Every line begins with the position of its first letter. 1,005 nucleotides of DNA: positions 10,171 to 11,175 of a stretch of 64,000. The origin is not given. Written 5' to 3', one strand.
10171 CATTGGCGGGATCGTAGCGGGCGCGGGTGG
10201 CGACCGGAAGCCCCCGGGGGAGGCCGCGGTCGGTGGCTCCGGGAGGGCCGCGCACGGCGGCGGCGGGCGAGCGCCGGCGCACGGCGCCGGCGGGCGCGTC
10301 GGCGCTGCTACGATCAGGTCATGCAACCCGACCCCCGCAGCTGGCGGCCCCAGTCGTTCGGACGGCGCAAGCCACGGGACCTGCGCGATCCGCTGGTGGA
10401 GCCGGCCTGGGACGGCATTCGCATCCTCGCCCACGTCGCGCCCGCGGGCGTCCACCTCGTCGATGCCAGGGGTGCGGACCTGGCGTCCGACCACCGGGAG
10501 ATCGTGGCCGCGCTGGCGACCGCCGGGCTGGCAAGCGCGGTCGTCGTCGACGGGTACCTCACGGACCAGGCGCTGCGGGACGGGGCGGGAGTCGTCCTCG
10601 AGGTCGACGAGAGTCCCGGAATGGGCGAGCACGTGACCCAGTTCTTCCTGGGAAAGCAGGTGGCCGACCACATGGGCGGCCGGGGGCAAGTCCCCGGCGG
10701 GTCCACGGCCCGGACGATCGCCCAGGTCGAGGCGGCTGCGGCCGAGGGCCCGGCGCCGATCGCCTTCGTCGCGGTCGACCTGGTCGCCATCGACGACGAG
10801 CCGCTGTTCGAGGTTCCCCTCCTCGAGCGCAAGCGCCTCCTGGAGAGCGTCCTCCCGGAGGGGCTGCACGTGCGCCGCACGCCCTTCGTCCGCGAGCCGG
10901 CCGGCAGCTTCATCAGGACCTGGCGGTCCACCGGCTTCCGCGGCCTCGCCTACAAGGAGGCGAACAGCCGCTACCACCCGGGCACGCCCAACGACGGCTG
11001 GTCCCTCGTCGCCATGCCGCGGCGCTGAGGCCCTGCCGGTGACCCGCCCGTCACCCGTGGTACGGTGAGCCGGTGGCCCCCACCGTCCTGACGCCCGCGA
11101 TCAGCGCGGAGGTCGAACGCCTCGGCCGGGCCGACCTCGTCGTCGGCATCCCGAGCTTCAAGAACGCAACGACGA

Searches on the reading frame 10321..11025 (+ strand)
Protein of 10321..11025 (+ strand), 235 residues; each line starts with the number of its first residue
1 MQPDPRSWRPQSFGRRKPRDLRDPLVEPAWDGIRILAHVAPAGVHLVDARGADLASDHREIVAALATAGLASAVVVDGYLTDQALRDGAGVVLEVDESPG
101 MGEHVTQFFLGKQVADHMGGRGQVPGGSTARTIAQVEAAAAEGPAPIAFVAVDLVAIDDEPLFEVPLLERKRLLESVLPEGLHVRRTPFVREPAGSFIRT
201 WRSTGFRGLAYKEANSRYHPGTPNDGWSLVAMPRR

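Call 48: search_protein_families(library=pfam, proteins=[window:10321-11025:+], max_evalue=0.001)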
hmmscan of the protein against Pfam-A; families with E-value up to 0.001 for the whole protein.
window:10321-11025:+ (235 aa): 1 family
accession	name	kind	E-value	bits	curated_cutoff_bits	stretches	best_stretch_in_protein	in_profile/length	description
PF01068.26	DNA_ligase_A_M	-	1.4e-09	38.4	26.2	1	143-227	111-200/204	ATP dependent DNA ligase domain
